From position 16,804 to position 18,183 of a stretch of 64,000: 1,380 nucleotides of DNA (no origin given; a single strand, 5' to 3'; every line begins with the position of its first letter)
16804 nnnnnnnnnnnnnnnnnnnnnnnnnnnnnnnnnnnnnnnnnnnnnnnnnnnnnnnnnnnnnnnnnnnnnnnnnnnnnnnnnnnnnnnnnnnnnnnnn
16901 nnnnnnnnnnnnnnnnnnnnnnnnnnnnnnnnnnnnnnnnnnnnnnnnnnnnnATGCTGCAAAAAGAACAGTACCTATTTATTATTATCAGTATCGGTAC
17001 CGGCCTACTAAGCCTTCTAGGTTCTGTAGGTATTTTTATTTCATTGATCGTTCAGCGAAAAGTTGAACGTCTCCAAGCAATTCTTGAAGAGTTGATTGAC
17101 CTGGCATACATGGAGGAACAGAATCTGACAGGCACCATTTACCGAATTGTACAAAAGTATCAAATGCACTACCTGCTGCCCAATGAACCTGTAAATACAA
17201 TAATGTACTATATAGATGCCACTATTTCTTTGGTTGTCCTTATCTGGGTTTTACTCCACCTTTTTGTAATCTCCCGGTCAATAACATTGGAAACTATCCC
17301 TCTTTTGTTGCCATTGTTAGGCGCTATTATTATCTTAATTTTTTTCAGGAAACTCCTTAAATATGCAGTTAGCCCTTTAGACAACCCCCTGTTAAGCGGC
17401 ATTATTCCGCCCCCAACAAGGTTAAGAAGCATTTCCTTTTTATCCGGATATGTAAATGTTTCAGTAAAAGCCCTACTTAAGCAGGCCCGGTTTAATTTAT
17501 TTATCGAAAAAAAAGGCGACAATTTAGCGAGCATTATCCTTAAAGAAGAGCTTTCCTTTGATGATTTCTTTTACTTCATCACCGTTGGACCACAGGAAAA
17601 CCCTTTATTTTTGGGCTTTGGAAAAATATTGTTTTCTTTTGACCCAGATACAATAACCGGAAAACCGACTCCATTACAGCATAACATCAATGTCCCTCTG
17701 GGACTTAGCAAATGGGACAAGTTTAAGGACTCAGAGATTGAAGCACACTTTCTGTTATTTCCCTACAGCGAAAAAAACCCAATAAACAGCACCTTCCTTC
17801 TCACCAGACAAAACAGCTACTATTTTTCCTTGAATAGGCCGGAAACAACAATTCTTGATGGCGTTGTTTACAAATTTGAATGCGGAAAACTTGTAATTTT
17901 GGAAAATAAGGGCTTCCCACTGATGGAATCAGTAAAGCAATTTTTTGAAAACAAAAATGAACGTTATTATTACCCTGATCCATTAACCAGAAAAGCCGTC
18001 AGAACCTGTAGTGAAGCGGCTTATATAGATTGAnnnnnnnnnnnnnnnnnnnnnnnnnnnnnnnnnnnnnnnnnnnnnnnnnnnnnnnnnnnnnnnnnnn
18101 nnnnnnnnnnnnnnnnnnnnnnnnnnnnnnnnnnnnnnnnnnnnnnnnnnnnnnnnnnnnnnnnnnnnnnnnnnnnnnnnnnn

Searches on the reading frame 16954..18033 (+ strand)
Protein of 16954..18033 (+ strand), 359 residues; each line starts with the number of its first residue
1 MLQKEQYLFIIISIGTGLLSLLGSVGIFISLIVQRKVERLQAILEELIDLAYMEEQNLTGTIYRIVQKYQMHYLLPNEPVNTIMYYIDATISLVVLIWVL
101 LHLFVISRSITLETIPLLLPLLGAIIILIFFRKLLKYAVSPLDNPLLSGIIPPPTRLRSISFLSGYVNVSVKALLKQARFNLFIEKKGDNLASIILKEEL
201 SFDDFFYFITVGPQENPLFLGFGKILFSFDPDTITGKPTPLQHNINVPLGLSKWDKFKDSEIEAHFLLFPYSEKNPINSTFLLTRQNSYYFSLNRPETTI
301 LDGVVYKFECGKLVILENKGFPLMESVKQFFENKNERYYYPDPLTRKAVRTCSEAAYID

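Call 3: search_protein_families(library=pfam, proteins=[window:16954-18033:+], max_evalue=1)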
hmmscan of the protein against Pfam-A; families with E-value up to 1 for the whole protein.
window:16954-18033:+ (359 aa): 2 families
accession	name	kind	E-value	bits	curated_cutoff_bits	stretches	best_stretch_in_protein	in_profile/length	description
PF13789.11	DUF4181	-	0.0074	17.2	25.4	1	68-137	12-81/108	Domain of unknown function (DUF4181)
PF25803.1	Spectrin_SYNE1_2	-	0.22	12.3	27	1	35-70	62-96/113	Nesprin-1, spectrin repeats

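Call 4: search_protein_families(library=ncbifam, proteins=[window:16954-18033:+], max_evalue=1)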
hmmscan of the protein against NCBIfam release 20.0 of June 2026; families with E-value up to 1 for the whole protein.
window:16954-18033:+ (359 aa): 0 families

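Call 5: search_protein_families(library=padloc, proteins=[window:16954-18033:+], max_evalue=1)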
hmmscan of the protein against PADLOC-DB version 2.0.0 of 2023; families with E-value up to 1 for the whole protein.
window:16954-18033:+ (359 aa): 0 families

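Call 6: find_homologous_proteins(query=window:16954-18033:+)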
Query window:16954-18033:+ (359 aa): 130 proteins with E <= 0.001 among 6778 candidates; the best 120 are listed.
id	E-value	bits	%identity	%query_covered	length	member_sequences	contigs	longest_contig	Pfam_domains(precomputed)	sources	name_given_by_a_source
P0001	1.2e-231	786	100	100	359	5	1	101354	-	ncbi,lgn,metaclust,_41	metaclust:\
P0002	1.6e-162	559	69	100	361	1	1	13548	-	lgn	-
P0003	1.6e-147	509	64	100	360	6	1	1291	-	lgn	-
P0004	1.4e-146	506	63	99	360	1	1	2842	-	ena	-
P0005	4.9e-146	505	63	100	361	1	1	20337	-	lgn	-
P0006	9.1e-143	494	61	100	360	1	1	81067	-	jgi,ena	-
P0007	4.3e-142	492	64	100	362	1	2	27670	-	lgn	-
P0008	9.1e-139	481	62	100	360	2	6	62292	-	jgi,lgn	-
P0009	1.1e-135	471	61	100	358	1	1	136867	-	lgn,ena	-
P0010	4.4e-126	439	59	95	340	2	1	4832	-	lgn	-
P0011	7.2e-126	438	55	100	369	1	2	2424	-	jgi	-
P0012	1.8e-120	421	55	100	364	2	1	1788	-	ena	-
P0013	6.5e-118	412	55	100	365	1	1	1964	-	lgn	-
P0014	4.2e-99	350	47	98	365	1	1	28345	-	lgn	-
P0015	1.1e-93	332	46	100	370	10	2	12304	-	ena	-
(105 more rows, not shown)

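Call 9: find_related_loci(query=A1, collection=genome_contigs, flank=6000)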
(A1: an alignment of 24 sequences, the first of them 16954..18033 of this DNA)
Query A1 (359 aa) in genome_contigs; peptide patterns used: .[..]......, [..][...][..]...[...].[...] (x = any residue, [..] = any of these).
122 stretches matched a pattern; 40 encode a relative of the query (tblastn E <= 1e-3); 39 distinct loci.
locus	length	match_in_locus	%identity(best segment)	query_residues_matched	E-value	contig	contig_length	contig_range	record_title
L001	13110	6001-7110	45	1-359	1e-94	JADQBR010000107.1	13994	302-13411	MAG: Bacillota bacterium isolate Soudan_17 NODE_1340_length_13994_cov_15.878040, whole genome shotgun sequence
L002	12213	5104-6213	43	1-358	6e-94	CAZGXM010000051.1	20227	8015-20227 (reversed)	MAG TPA_asm: uncultured Thermoanaerobacteraceae bacterium isolate SRP216583_co2_239 genome assembly, contig: NODE_1872_l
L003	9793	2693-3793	43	1-359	5e-93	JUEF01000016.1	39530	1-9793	MAG: Peptococcaceae bacterium BICA1-8 BICA1a_1022233, whole genome shotgun sequence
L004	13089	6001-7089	42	1-359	2e-92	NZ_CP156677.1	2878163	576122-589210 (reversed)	Phosphitispora sp. TUW77 chromosome, complete genome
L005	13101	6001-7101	44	1-359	1e-92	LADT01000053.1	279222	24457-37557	MAG: Clostridiaceae bacterium BRH_c20a BRHa_1006466, whole genome shotgun sequence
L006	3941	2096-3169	45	7-359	1e-92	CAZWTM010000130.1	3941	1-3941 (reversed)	MAG TPA_asm: uncultured Peptococcaceae bacterium isolate binchicken_co193_91 genome assembly, contig: NODE_9932_length_3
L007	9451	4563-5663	44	1-359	3e-92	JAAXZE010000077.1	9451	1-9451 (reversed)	MAG: Clostridia bacterium isolate AS01afH2WH_13 15723_AS01, whole genome shotgun sequence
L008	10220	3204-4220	44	26-355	3e-91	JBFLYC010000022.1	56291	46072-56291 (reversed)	MAG: Bacillota bacterium isolate MAG074 MAG074_22, whole genome shotgun sequence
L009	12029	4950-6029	41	1-359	2e-90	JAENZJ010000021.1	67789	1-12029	MAG: Thermincola ferriacetica isolate BM5_bin.4 BM5_bin4_NODE_169_length_67789_cov_8.612115, whole genome shotgun sequen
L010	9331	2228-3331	41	1-359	6e-89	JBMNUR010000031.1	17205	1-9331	MAG: Peptococcales bacterium isolate SBF912SR1HQ0049 scaffold_10853_c1, whole genome shotgun sequence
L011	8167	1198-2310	41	1-358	1e-88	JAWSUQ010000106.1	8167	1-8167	MAG: Bacillota bacterium isolate B4G8CH4-15 NODE_106_length_8167_cov_2.617429, whole genome shotgun sequence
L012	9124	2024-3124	45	1-359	2e-88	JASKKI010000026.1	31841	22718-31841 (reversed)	MAG: Clostridia bacterium isolate DJKA51_ANT-F21_bin.3 scaffold_170, whole genome shotgun sequence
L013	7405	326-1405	42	1-359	1e-88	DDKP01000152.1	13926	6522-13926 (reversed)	MAG TPA_asm: Firmicutes bacterium UBA2595 UBA2595_contig_1414, whole genome shotgun sequence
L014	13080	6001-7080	40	1-359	3e-88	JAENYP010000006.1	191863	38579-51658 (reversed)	MAG: Thermincola ferriacetica isolate BL5_bin.1 BL5_bin1_NODE_38_length_191863_cov_62.360897, whole genome shotgun seque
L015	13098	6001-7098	43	1-359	1e-87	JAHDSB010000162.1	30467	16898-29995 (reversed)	MAG: Clostridia bacterium isolate SV3-B14.1 k141_13794, whole genome shotgun sequence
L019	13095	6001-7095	42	1-359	7e-85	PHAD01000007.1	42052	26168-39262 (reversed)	MAG: Firmicutes bacterium HGW-Firmicutes-12 08E140C01_z5_2013_Ig3399_v2_scaffold_793, whole genome shotgun sequence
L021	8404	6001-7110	43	1-358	4e-83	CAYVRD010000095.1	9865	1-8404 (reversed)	MAG TPA_asm: uncultured Clostridia bacterium isolate binchicken_co168_135 genome assembly, contig: NODE_11387_length_986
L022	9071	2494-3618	40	1-359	8e-83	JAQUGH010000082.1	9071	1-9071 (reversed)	MAG: Clostridia bacterium isolate STCSWMC_22 NODE_24034_length_9071_cov_4.486471_ST_CSWMC, whole genome shotgun sequence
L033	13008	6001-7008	40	4-343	1e-72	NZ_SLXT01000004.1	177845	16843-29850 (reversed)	Heliophilum fasciatum strain DSM 11170 Ga0244663_104, whole genome shotgun sequence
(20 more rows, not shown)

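Call 26: search_solved_structures(query=A3, max_evalue=10)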
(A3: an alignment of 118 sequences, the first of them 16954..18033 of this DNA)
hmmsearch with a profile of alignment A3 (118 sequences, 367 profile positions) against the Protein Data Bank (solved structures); distinct sequences matched with E-value up to 10: 0.

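Call 28: search_protein_families(library=pfam, proteins=[L019:3335-4705:-, L022:3611-4366:-, L021:7109-7837:-, L001:8597-10585:-, L007:7771-9135:-, L033:12010-12942:-, L009:6144-6512:-], max_evalue=0.01)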
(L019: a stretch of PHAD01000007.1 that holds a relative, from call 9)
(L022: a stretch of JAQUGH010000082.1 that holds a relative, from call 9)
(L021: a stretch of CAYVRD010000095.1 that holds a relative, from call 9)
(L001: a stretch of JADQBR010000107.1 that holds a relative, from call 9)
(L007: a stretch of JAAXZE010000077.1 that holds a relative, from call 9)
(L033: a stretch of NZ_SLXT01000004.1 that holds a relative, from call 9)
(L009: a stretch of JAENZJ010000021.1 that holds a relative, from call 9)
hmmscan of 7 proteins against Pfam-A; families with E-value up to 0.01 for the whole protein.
L019:3335-4705:- (456 aa): 14 families
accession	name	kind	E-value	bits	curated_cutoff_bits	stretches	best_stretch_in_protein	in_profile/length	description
PF05958.17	tRNA_U5-meth_tr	-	1e-25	91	23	1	204-447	106-354/357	tRNA (Uracil-5-)-methyltransferase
PF13847.12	Methyltransf_31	-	1.7e-10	41.2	27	1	305-365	5-67/145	Methyltransferase domain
PF01938.26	TRAM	-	6.2e-09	36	21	1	5-57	4-59/61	TRAM domain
PF13649.12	Methyltransf_25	-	4.4e-07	30.9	27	1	307-363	1-58/97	Methyltransferase domain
PF02390.23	Methyltransf_4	-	7e-06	26.1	24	1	306-376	4-76/173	Putative methyltransferase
PF09445.16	Methyltransf_15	-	7.7e-06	26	22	1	305-385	2-83/165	RNA cap guanine-N2 methyltransferase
PF08241.18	Methyltransf_11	-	1.4e-05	26.1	21.2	1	311-365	4-55/95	Methyltransferase domain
PF03602.21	Cons_hypoth95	-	1.9e-05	24.8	24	1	304-384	42-124/182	Conserved hypothetical protein 95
PF02475.24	TRM5-TYW2_MTfase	-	0.00018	21.9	28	1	303-362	36-98/164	TRM5/TYW2 methyltransferase domain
PF05175.20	MTS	-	0.00062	19.9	23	1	305-361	33-91/170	Methyltransferase small domain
PF06325.19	PrmA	-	0.002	18.2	22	1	303-355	161-213/296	Ribosomal protein L11 methyltransferase (PrmA)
PF01555.25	N6_N4_Mtase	-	0.003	18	26.7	1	291-341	170-219/221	DNA methylase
PF01209.24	Ubie_methyltran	-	0.0041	16.9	20.1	1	292-363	36-110/233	ubiE/COQ5 methyltransferase family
PF05724.17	TPMT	-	0.0079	16.3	26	0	311-358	45-93/218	Thiopurine S-methyltransferase (TPMT)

L022:3611-4366:- (251 aa): 3 families
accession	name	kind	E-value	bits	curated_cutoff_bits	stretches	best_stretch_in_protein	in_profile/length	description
PF07969.17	Amidohydro_3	-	2.7e-06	27.6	29.7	1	178-219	404-446/472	Amidohydrolase family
PF01979.26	Amidohydro_1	-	4.6e-05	23.3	25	1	177-218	277-319/345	Amidohydrolase family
PF00449.26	Urease_alpha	-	0.00012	22.8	23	1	32-85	55-105/121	Urease alpha-subunit, N-terminal domain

L021:7109-7837:- (242 aa): 1 family
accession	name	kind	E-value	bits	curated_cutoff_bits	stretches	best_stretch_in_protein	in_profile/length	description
PF02517.21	Rce1-like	-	2.4e-24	85.9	22.4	1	144-231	4-93/93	Type II CAAX prenyl endopeptidase Rce1-like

L001:8597-10585:- (662 aa): 2 families
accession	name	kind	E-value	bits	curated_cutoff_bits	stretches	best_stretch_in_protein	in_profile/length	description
PF00723.27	Glyco_hydro_15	-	2.3e-24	86.6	22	1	284-645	16-425/427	Glycosyl hydrolases family 15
PF22422.2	MGH1-like_GH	-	2.1e-05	24.7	27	1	446-531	175-256/356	Mannosylglycerate hydrolase MGH1-like glycoside hydrolase domain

L007:7771-9135:- (454 aa): 0 families

L033:12010-12942:- (310 aa): 6 families
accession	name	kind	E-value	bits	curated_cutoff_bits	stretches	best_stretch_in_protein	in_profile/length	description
PF00534.26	Glycos_transf_1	-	3.1e-43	147.7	26.4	1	97-254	13-171/172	Glycosyl transferases group 1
PF13692.12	Glyco_trans_1_4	-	4.9e-34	118.1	27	1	100-241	2-142/142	Glycosyl transferases group 1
PF20706.3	GT4-conflict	-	4e-18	66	26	1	88-267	193-383/385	Family 4 Glycosyltransferase in conflict systems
PF13439.12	Glyco_transf_4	-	1.2e-15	58.4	28.5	1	5-78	95-169/170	Glycosyltransferase Family 4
PF13579.12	Glyco_trans_4_4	-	2.7e-07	31.5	29.7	1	4-74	92-158/158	Glycosyl transferase 4-like domain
PF13524.12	Glyco_trans_1_2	-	7.3e-06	26.4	25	1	126-268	10-141/144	Glycosyl transferase-like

L009:6144-6512:- (122 aa): 0 families

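Call 33: predict_structure(alignment_id=A3)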
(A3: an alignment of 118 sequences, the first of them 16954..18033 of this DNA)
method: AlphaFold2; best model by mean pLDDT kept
length: 359 residues; sequences in the alignment: 118
mean_pLDDT: 86.5   pTM: 0.77
mean pLDDT of the five models: 86.5, 85.7, 85.5, 84.5, 83.8
residues with pLDDT >= 90: 143; 70-90: 199; 50-70: 17; < 50: 0
segments of 3 or more residues with pLDDT < 50: none
pLDDT, mean of each block of 10 residues (from residue 1): 78 89 80 80 83 77 83 74 86 91 80 86 91 79 65 81 82 85 95 94 94 94 90 76 92 95 96 92 95 90 94 92 91 89 84 91
secondary structure, 60 per line:
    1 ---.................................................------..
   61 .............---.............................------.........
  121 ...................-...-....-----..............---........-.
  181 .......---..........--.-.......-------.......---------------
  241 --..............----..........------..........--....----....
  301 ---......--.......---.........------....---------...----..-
elements in order: H4-52 H59-73 H77-105 H112-139 H145-148 H154-158 H160-167 H171-178 E180-187 E191-200 E205-211 E219-225 E243-253 E261-270 E277-286 E289-292 E297-300 E304-309 E312-318 H322-330 E337-340 E350-352

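Call 35: search_protein_representatives(alignment_id=A1)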
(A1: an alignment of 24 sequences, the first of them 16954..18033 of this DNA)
Query: 24 sequences, 366 profile positions. Proteins with E-value up to 0.001 (for the whole library): 69; up to 1e-10: 21; up to 1e-30: 15. The best 69 are listed.
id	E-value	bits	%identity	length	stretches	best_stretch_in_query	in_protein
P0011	4.3e-155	532.8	-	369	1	1-365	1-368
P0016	1.8e-146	504.4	-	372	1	1-365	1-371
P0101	7.4e-145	499.1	-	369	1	1-366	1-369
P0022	1.3e-143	495.0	-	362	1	1-366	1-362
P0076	2.1e-142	491.0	-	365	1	1-365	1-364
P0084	1.8e-128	445.2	-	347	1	14-348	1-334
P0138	2.1e-109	382.5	-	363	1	1-348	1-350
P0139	6.1e-106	371.1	-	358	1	1-348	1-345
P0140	1.1e-105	370.2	-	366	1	5-349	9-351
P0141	1.6e-100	353.2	-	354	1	6-346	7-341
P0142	1.7e-78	280.7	-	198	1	1-193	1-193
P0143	5.4e-57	210.0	-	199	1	169-366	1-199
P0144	9.1e-46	173.1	-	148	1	189-328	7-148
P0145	3.7e-45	171.1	-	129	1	6-124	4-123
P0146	3.7e-35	138.2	-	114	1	1-112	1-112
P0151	1.2e-11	60.8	-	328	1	4-140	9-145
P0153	1.1e-08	51.1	-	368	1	3-122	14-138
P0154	5.4e-08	48.8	-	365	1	7-138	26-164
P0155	9.5e-07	44.7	-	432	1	9-141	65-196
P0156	1.1e-06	44.4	-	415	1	12-134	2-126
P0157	1.2e-06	44.3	-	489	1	6-135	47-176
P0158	1.4e-06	44.1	-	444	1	5-134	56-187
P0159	1.8e-06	43.7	-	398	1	8-134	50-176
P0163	6.1e-06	42.0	-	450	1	8-137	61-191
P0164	6.4e-06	42.0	-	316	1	5-139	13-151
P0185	1.7e-04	37.3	-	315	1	109-325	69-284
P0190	3.5e-04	36.2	-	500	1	13-135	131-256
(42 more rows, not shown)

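Call 36: search_protein_families(library=pfam, proteins=[P0151, P0153, P0154, P0155, P0156, P0157, P0158, P0159, P0163, P0185], max_evalue=0.01)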
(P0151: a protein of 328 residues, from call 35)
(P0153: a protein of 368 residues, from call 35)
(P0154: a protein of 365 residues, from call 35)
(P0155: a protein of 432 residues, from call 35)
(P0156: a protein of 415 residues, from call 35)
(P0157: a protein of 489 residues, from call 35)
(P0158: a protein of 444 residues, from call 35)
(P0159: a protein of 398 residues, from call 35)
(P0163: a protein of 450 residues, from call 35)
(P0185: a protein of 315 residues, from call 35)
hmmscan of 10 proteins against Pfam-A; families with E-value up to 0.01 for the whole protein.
P0151 (328 aa): 2 families
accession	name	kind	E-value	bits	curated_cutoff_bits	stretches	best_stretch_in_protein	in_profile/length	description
PF20990.2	DUF2207_C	-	0.0076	16.4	33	1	61-141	102-190/247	Predicted membrane protein (DUF2207) C-terminal domain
PF06180.16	CbiK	-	0.0096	15.7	26.2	0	196-263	100-168/262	Cobalt chelatase (CbiK)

P0153 (368 aa): 0 families

P0154 (365 aa): 0 families

P0155 (432 aa): 0 families

P0156 (415 aa): 0 families

P0157 (489 aa): 0 families

P0158 (444 aa): 0 families

P0159 (398 aa): 0 families

P0163 (450 aa): 0 families

P0185 (315 aa): 0 families

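Call 41: search_protein_families(library=padloc, proteins=[P0151, P0153, P0154, P0155, P0157, P0164, P0185, P0158, P0163, P0190], max_evalue=0.1)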
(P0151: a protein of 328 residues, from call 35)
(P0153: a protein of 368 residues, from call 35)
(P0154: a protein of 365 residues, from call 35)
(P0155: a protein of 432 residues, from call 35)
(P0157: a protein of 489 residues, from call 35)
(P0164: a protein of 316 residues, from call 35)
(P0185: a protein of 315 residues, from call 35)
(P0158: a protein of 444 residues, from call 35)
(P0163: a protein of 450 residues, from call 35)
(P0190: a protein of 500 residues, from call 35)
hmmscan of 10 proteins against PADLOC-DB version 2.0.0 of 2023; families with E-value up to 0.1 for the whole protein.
P0151 (328 aa): 0 families

P0153 (368 aa): 0 families

P0154 (365 aa): 0 families

P0155 (432 aa): 0 families

P0157 (489 aa): 0 families

P0164 (316 aa): 0 families

P0185 (315 aa): 0 families

P0158 (444 aa): 1 family
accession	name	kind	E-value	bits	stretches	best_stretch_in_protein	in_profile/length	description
PDLC03673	HEase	-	0.013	13.2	1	284-355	72-140/227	homing endonuclease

P0163 (450 aa): 0 families

P0190 (500 aa): 0 families

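Call 42: find_encoding_contigs(protein=P0155, flank=6000, max_places=4)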
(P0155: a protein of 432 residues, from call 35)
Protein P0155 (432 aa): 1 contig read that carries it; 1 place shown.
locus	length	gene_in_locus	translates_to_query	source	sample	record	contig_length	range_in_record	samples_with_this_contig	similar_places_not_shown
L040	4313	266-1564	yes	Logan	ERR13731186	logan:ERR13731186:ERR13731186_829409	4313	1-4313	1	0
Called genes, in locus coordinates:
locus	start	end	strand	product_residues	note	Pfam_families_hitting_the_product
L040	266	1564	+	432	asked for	-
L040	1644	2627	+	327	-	PF00486:Trans_reg_C (weak)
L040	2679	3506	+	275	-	-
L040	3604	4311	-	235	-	?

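Call 43: find_encoding_contigs(protein=P0151, flank=6000, max_places=4)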
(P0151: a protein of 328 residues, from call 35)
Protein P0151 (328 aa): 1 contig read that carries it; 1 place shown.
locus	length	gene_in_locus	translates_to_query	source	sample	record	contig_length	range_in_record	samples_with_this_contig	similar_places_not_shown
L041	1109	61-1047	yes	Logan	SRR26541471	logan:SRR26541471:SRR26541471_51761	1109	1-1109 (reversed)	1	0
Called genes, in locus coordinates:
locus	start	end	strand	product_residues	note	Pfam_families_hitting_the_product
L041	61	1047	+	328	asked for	-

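Call 47: fold_search(model_id=the predicted structure, library=pdb)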
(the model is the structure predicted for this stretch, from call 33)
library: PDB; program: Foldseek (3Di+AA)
matches with E <= 10: 535; with E <= 0.001: 0
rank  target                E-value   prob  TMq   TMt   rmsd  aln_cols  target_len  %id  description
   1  1bg1_A                3.2e-02  0.30  0.17  0.13  27.1       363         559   10  TRANSCRIPTION FACTOR STAT3B/DNA COMPLEX (released 1999-01-13)
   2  4le3_D                5.4e-02  0.11  0.10  0.13  18.6       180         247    7  Crystal structure of a GH131 beta-glucanase catalytic domain from Podospora anserina (released 2013-09-11)
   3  6ux2_A                5.7e-02  0.18  0.17  0.11  28.9       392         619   11  Crystal structure of ZIKV RdRp in complex with STAT2 (released 2020-07-08)
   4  4le3_C                6.0e-02  0.11  0.10  0.13  18.6       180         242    8  Crystal structure of a GH131 beta-glucanase catalytic domain from Podospora anserina (released 2013-09-11)
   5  6mbz_B                6.3e-02  0.30  0.20  0.15  27.4       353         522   11  Structure of Transcription Factor (released 2019-06-19)
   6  4le4_A                7.4e-02  0.10  0.10  0.13  19.2       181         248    7  Crystal structure of PaGluc131A with cellotriose (released 2013-09-11)
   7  8vti_A                7.8e-02  0.07  0.11  0.11  23.9       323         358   10  Latrophilin-3 (ADGRL3) HormR and GAIN domains in the context of the holoreceptor (released 2024-12-11)
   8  4le3_B                9.6e-02  0.09  0.10  0.13  18.4       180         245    8  Crystal structure of a GH131 beta-glucanase catalytic domain from Podospora anserina (released 2013-09-11)
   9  4le3_A                9.6e-02  0.09  0.10  0.13  18.9       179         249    7  Crystal structure of a GH131 beta-glucanase catalytic domain from Podospora anserina (released 2013-09-11)
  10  8zy1_A                1.3e-01  0.04  0.08  0.04  18.7       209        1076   10  Sarbecovirus BM48-31 Spike Trimer in a Locked Conformation (released 2025-02-05)
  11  9wyg                  1.3e-01  0.02  0.08  0.10  19.6       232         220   10  Crystal structure of HAstV8 spike (released 2026-02-11)
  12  5d39_B                1.9e-01  0.11  0.15  0.13  24.0       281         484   11  Transcription factor-DNA complex (released 2016-08-10)
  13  7ukl_A                2.0e-01  0.04  0.09  0.05  16.8       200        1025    8  Cryo-EM structure of Antibody 12-16 in complex with prefusion SARS-CoV-2 Spike glycoprotein (released 2023-10-04)
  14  7k9h_B                2.1e-01  0.05  0.09  0.04  18.2       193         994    9  SARS-CoV-2 Spike in complex with neutralizing Fab 2B04 (one up, two down conformation) (released 2021-09-29)
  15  6lvb_A                2.7e-01  0.07  0.11  0.06  16.7       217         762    7  Structure of Dimethylformamidase, tetramer (released 2020-06-03)
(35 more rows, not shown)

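Call 49: find_encoding_contigs(protein=P0153, flank=6000, max_places=3)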
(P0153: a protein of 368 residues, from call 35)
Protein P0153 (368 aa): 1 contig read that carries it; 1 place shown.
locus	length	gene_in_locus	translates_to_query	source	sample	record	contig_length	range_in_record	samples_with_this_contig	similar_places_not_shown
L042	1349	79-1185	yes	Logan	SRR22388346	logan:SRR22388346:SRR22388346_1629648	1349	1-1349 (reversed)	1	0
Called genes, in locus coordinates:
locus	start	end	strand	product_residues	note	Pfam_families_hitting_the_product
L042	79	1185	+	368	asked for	-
